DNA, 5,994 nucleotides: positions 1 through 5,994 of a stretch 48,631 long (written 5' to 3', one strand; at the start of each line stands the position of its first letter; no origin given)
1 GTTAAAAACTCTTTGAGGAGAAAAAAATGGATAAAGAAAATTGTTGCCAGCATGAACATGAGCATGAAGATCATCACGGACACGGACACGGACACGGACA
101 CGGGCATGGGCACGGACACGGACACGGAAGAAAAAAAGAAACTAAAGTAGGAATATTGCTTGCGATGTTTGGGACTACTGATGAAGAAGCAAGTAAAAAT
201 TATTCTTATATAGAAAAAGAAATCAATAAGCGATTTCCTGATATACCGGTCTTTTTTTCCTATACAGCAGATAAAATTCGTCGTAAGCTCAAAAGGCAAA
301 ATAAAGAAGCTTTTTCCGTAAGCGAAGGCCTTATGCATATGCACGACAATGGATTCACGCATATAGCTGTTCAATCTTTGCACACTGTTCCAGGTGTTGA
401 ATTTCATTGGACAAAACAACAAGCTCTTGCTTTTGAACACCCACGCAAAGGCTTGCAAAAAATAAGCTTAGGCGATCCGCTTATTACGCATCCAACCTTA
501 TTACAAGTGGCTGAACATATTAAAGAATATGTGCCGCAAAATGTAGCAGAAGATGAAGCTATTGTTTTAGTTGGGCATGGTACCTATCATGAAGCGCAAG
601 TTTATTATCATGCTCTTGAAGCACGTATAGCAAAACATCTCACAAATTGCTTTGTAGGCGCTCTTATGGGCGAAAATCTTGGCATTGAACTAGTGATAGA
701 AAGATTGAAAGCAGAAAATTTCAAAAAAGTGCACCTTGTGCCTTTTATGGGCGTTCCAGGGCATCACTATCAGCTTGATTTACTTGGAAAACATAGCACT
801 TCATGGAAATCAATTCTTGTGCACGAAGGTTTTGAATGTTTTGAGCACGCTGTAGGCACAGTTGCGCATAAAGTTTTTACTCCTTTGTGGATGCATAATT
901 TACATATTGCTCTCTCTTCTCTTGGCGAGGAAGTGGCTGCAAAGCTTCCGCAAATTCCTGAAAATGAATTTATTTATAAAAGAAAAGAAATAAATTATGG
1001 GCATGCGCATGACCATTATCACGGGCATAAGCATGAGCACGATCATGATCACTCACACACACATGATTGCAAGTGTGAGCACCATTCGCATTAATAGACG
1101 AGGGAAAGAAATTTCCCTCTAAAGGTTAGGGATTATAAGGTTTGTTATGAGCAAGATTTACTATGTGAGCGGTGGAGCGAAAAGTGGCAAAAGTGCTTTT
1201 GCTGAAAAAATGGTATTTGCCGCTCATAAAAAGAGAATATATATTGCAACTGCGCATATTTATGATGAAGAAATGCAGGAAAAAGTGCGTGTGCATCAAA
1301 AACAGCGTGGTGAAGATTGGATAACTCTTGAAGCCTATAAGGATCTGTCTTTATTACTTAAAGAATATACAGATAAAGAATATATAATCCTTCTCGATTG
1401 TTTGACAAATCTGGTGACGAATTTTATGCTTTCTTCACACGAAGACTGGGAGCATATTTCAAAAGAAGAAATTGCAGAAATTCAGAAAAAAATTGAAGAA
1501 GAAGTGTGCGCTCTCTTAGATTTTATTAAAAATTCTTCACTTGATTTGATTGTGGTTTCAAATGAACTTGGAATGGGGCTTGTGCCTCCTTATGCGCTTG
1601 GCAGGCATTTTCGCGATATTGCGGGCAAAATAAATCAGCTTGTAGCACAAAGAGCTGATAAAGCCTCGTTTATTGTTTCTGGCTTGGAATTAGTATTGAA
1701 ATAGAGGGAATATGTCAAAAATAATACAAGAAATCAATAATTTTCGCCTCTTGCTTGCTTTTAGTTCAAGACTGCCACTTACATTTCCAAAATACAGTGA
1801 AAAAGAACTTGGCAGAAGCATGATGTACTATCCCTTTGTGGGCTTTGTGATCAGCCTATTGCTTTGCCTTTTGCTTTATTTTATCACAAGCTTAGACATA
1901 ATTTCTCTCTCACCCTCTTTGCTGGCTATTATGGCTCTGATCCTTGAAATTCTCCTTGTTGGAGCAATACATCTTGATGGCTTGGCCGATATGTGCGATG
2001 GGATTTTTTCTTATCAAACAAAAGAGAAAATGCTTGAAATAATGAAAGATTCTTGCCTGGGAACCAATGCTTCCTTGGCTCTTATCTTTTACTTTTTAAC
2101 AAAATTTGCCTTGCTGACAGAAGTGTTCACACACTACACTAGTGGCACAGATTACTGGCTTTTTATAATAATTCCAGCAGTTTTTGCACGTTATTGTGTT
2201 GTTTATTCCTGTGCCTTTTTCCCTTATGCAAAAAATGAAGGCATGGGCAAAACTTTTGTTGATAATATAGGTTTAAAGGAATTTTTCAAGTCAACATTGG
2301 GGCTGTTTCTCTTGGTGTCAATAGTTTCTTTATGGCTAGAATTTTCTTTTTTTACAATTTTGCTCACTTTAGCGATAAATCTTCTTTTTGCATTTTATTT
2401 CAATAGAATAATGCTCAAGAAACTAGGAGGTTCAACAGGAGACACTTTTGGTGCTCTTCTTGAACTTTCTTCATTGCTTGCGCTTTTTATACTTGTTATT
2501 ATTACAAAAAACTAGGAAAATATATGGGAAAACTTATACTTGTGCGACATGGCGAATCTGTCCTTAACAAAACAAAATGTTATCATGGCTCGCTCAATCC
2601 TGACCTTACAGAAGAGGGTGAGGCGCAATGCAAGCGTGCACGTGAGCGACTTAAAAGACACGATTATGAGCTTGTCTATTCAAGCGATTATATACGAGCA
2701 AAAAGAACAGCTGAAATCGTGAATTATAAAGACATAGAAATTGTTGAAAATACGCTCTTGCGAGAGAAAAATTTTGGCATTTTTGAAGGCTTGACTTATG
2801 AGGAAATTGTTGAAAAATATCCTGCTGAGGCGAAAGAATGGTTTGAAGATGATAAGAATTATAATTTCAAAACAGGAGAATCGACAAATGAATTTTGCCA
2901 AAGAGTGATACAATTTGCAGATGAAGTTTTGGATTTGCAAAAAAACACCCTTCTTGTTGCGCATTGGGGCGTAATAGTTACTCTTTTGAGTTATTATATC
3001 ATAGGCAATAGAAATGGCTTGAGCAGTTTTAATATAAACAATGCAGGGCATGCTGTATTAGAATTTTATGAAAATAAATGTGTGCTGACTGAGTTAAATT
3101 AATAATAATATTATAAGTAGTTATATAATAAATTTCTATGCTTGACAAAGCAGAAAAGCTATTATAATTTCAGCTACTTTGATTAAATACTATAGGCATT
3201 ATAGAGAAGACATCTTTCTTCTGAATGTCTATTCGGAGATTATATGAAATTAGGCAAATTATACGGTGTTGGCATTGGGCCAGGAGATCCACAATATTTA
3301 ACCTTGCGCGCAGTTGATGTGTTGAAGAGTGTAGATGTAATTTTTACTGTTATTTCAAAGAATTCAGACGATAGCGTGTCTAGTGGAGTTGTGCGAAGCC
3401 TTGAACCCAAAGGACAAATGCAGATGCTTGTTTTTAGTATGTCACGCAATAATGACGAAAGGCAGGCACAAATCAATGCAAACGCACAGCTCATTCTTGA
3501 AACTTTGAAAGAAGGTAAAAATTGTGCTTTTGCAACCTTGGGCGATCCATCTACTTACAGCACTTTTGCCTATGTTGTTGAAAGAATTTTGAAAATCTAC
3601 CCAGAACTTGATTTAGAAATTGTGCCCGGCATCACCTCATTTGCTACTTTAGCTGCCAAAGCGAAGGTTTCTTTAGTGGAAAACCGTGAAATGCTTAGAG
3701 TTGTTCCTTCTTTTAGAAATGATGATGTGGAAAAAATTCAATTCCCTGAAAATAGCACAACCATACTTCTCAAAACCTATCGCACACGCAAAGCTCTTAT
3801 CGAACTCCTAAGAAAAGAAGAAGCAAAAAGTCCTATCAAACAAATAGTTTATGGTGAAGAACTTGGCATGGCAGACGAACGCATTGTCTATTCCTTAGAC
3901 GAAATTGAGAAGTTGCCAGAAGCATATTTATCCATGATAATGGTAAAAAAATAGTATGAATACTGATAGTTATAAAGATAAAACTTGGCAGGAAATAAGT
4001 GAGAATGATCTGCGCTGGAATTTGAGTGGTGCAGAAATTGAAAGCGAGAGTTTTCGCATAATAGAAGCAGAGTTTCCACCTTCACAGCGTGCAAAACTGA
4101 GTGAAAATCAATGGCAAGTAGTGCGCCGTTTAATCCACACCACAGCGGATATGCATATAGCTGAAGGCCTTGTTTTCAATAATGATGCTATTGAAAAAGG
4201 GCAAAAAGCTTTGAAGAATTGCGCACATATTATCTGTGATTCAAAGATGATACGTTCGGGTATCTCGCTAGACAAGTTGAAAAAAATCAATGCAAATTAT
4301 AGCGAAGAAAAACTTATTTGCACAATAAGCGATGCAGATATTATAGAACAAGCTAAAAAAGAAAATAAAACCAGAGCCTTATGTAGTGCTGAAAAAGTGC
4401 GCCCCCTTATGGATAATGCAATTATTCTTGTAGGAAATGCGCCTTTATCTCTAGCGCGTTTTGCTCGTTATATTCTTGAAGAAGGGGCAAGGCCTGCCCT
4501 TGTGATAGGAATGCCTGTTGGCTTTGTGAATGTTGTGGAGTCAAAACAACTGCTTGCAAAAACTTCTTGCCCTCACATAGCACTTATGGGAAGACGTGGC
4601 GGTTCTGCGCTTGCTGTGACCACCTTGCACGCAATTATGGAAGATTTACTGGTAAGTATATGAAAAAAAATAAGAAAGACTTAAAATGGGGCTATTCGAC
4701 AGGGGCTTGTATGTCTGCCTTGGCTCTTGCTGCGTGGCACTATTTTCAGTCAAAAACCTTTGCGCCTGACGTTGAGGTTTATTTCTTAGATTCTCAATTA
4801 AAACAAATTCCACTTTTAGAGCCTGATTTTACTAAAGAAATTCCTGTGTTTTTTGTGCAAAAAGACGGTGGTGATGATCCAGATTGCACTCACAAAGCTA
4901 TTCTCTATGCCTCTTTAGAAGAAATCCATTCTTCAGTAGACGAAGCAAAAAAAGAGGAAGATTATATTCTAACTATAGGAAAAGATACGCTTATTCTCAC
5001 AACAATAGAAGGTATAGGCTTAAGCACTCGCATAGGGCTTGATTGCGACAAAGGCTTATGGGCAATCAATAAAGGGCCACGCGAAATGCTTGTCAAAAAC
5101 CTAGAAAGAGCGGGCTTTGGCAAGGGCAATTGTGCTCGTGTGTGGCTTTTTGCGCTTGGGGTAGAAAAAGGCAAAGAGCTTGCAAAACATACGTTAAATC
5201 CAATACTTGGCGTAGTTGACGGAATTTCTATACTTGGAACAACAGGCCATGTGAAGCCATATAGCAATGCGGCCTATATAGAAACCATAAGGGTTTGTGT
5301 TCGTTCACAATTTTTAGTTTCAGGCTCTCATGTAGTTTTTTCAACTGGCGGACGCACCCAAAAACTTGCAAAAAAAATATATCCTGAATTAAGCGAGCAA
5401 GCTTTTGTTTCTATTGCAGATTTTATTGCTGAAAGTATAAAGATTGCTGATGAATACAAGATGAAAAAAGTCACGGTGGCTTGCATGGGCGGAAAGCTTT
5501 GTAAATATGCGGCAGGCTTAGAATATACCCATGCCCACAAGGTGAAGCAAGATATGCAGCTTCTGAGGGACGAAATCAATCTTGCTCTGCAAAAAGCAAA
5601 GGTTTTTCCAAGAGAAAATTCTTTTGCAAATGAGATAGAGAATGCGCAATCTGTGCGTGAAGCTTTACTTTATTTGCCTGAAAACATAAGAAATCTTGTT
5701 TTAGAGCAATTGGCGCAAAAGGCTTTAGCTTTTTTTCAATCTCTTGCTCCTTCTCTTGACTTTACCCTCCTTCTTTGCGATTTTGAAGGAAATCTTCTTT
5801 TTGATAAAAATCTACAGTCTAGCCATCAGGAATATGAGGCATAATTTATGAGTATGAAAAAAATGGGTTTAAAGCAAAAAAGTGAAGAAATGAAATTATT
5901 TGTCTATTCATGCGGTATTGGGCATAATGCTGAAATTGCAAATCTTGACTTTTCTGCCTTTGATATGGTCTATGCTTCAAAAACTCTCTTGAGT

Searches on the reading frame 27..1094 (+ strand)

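Call 13: search_protein_families(library=ncbifam, proteins=[window:27-1094:+], max_evalue=0.00001)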
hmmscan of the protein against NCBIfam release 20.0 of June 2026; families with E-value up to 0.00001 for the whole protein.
window:27-1094:+ (355 aa): 1 family
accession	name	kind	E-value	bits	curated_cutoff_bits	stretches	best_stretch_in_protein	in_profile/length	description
NF047852.1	SiroCoChCbiK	equivalog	9.3e-36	123.7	400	1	41-296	3-256/261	sirohydrochlorin cobaltochelatase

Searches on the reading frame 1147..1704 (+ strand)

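Call 13: search_protein_families(library=ncbifam, proteins=[window:1147-1704:+], max_evalue=0.00001)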
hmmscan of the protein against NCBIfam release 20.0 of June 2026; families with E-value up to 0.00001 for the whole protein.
window:1147-1704:+ (185 aa): 1 family
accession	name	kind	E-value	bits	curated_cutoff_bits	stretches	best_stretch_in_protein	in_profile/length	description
NF004469.0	PRK05800.1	equivalog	2.8e-56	189.9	161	1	3-185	3-170/173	bifunctional adenosylcobinamide kinase/adenosylcobinamide-phosphate guanylyltransferase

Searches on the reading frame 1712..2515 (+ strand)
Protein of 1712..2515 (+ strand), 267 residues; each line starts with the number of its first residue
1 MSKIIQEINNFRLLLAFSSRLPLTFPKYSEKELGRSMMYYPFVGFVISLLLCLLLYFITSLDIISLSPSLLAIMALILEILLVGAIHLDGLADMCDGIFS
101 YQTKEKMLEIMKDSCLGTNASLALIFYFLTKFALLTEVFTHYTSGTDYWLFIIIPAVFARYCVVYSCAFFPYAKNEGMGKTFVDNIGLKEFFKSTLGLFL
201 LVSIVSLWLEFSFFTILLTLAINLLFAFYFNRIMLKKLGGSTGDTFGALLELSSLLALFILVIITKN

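Call 13: search_protein_families(library=ncbifam, proteins=[window:1712-2515:+], max_evalue=0.00001)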
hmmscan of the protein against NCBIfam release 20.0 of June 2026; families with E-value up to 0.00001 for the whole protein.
window:1712-2515:+ (267 aa): 6 families
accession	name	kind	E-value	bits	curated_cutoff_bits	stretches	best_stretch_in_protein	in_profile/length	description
NF001276.0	PRK00235.1-2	equivalog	3.7e-44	151.1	322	1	15-263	14-258/260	adenosylcobinamide-GDP ribazoletransferase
TIGR00317.1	cobS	equivalog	6.5e-40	137.5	110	1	9-259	3-239/241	adenosylcobinamide-GDP ribazoletransferase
NF001278.0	PRK00235.1-5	equivalog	1.7e-39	136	252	1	10-262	4-242/246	adenosylcobinamide-GDP ribazoletransferase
NF001277.0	PRK00235.1-3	equivalog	1.4e-35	123.1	273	1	6-265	3-253/255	adenosylcobinamide-GDP ribazoletransferase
NF001279.0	PRK00235.2-1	equivalog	1.4e-17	64.2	282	1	12-261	6-244/248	adenosylcobinamide-GDP ribazoletransferase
NF001282.0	PRK00235.2-4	equivalog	9.1e-16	58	342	1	34-261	49-278/286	adenosylcobinamide-GDP ribazoletransferase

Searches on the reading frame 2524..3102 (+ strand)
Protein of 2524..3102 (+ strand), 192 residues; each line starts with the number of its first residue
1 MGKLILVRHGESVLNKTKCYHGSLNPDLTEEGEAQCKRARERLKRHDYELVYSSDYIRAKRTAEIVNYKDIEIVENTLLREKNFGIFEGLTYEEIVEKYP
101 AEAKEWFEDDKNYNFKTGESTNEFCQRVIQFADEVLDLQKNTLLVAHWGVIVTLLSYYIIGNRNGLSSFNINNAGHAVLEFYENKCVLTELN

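Call 13: search_protein_families(library=ncbifam, proteins=[window:2524-3102:+], max_evalue=0.00001)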
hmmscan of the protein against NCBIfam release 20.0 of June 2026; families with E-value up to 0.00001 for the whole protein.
window:2524-3102:+ (192 aa): 19 families
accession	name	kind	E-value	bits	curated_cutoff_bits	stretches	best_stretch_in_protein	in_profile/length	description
TIGR03162.1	ribazole_cobC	equivalog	5.9e-43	146.3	162.9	1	4-175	1-172/176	alpha-ribazole phosphatase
NF045917.1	PhserinePhPspA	equivalog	7.5e-34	117.3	350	1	1-192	1-195/211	phosphoserine phosphatase PspA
NF005567.0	PRK07238.1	equivalog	1.4e-29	103.6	326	1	3-184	179-363/378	bifunctional RNase H/acid phosphatase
NF011580.0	PRK15004.1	equivalog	9.6e-25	87.8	250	1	3-192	2-194/203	adenosylcobalamin/alpha-ribazole phosphatase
NF009994.0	PRK13463.1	equivalog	2.6e-19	69.8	277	1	5-185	6-190/203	phosphoserine phosphatase 1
NF002901.0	PRK03482.1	equivalog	5.4e-19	68.7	261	1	2-156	2-159/215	2,3-diphosphoglycerate-dependent phosphoglycerate mutase GpmB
NF038349.1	dPGM_arch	equivalog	8.7e-19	68.2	225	1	5-187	2-177/194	2,3-diphosphoglycerate-dependent phosphoglycerate mutase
NF002339.0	PRK01295.1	equivalog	2.7e-16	59.6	316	1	3-149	4-159/206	2,3-bisphosphoglycerate-dependent phosphoglycerate mutase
NF010713.0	PRK14115.1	equivalog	8.2e-16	58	305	1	1-102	1-108/248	2,3-diphosphoglycerate-dependent phosphoglycerate mutase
TIGR01258.1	pgm_1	subfamily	4.3e-13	49.2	81.7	1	3-102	2-107/245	2,3-bisphosphoglycerate-dependent phosphoglycerate mutase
NF009993.0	PRK13462.1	equivalog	1.8e-12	47.3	226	1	3-153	7-153/203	acid phosphatase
NF002217.0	PRK01112.1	equivalog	5.5e-12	45.5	320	1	1-65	1-65/228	2,3-bisphosphoglycerate-dependent phosphoglycerate mutase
NF010718.0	PRK14120.1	equivalog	1.8e-11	43.8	366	1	2-104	5-113/249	phosphoglyceromutase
TIGR03848.1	MSMEG_4193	subfamily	4.6e-09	36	203.85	1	4-190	2-195/204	MSMEG_4193 family putative phosphomutase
NF010714.0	PRK14116.1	equivalog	8.4e-09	35.3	401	1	1-103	1-109/229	2,3-diphosphoglycerate-dependent phosphoglycerate mutase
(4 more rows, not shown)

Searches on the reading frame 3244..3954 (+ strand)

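Call 13: search_protein_families(library=ncbifam, proteins=[window:3244-3954:+], max_evalue=0.00001)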
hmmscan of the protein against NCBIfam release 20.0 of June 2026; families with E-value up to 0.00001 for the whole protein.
window:3244-3954:+ (236 aa): 25 families
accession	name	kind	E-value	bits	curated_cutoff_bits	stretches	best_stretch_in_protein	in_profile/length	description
TIGR01467.1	cobI_cbiL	equivalog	2.6e-57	193.9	163.25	1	4-236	1-230/230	precorrin-2 C(20)-methyltransferase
NF004059.0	PRK05576.1-2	equivalog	4.2e-35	121.6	274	1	4-236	2-230/236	cobalt-factor II C(20)-methyltransferase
NF004058.0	PRK05576.1-1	equivalog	4.7e-35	121.1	239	1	4-235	2-219/221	cobalt-factor II C(20)-methyltransferase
NF004061.0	PRK05576.1-4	equivalog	1.1e-34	120.1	265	1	4-236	3-231/237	cobalt-factor II C(20)-methyltransferase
NF004062.0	PRK05576.1-5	equivalog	4.9e-34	117.6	194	1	5-234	2-215/219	cobalt-factor II C(20)-methyltransferase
NF004614.0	PRK05948.1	equivalog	4.1e-32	111.5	251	1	1-236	3-236/242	precorrin-2 C(20)-methyltransferase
NF004060.0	PRK05576.1-3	equivalog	6.5e-29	101.1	189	1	6-236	2-201/202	cobalt-factor II C(20)-methyltransferase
NF004647.0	PRK05990.1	equivalog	2.2e-25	89.5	271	1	3-234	5-237/245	precorrin-2 C(20)-methyltransferase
NF004063.0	PRK05576.1-6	equivalog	1e-22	80.6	235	1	6-142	3-132/235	cobalt-factor II C(20)-methyltransferase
TIGR02434.1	CobF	equivalog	9.2e-20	71.3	195.8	1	6-161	3-173/250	precorrin-6A synthase (deacetylating)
NF004459.0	PRK05787.2-2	equivalog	5.7e-15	55.5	298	1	5-234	3-209/210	cobalt-precorrin-7 (C(5))-methyltransferase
NF007922.1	PRK10637.1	equivalog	3.6e-13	49.3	400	1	4-154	217-357/450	siroheme synthase CysG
NF004423.0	PRK05765.1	equivalog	1.4e-12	47.7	332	1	81-142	63-122/247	precorrin-3B C(17)-methyltransferase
NF004790.0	PRK06136.1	subfamily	2.3e-12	47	198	1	3-156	3-146/250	uroporphyrinogen-III C-methyltransferase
TIGR01465.1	cobM_cbiF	equivalog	4e-12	46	259.65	1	8-145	3-123/247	precorrin-4 C(11)-methyltransferase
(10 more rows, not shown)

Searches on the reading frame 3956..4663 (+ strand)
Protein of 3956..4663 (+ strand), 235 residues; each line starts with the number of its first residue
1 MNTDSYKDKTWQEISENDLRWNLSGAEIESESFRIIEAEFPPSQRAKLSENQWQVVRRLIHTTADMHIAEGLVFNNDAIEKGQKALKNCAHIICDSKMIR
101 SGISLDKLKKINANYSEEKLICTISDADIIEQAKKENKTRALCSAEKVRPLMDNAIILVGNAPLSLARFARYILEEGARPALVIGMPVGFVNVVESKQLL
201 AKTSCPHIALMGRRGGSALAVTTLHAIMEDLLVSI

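Call 13: search_protein_families(library=ncbifam, proteins=[window:3956-4663:+], max_evalue=0.00001)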
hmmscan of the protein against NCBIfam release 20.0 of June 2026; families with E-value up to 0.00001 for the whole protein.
window:3956-4663:+ (235 aa): 7 families
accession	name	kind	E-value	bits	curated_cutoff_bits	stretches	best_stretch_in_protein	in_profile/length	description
NF006136.0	PRK08285.1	equivalog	6.9e-47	159.9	276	1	23-228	7-205/209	precorrin-8X methylmutase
NF004620.0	PRK05954.1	equivalog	2.3e-42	144.9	264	1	28-228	8-196/205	precorrin-8X methylmutase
NF004057.0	PRK05575.1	equivalog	3.3e-41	141.2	311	1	26-228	8-201/207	precorrin-8X methylmutase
NF004901.0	PRK06264.1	equivalog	2.3e-40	138.8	261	1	25-229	10-205/212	cobalt-precorrin-8 methylmutase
NF006137.0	PRK08286.1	equivalog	1.7e-38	132.4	294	1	26-231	8-210/214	cobalt-precorrin-8 methylmutase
NF004619.0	PRK05953.1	equivalog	1.4e-25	90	278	1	29-229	7-195/208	precorrin-8X methylmutase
NF004449.0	PRK05782.1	equivalog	1.3e-21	77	298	1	25-227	141-326/333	bifunctional sirohydrochlorin cobalt chelatase/precorrin-8X methylmutase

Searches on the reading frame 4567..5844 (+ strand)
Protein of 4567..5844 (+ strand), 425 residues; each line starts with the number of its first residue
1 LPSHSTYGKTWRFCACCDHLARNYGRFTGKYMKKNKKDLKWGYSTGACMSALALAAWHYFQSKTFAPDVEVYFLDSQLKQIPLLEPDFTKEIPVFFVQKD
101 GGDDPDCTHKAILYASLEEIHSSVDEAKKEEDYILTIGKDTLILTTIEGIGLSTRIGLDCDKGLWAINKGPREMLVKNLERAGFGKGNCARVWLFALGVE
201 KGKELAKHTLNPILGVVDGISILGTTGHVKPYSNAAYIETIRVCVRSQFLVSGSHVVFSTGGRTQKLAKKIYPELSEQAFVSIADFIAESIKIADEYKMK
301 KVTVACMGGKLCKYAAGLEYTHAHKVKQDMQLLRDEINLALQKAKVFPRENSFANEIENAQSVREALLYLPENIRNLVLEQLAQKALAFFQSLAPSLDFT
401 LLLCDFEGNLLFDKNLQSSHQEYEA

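Call 13: search_protein_families(library=ncbifam, proteins=[window:4567-5844:+], max_evalue=0.00001)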
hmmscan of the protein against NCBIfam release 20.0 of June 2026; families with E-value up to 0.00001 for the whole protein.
window:4567-5844:+ (425 aa): 5 families
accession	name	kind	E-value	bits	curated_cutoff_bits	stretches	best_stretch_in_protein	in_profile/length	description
TIGR00312.2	cbiD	equivalog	1.9e-75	254.2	200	1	39-411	1-345/346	cobalt-precorrin-5B (C(1))-methyltransferase CbiD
NF000849.0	PRK00075.1-1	equivalog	3e-68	230.7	348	1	32-413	5-360/366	cobalt-precorrin-5B (C(1))-methyltransferase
NF000855.0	PRK00075.2-4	equivalog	6.6e-15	54.7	399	1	140-294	120-263/339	cobalt-precorrin-5B (C(1))-methyltransferase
NF000856.0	PRK00075.2-5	equivalog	7e-14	51.6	343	1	141-275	119-245/334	cobalt-precorrin-5B (C(1))-methyltransferase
NF000853.0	PRK00075.2-2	equivalog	7e-08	32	346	1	196-295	163-253/307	cobalt-precorrin-5B (C(1))-methyltransferase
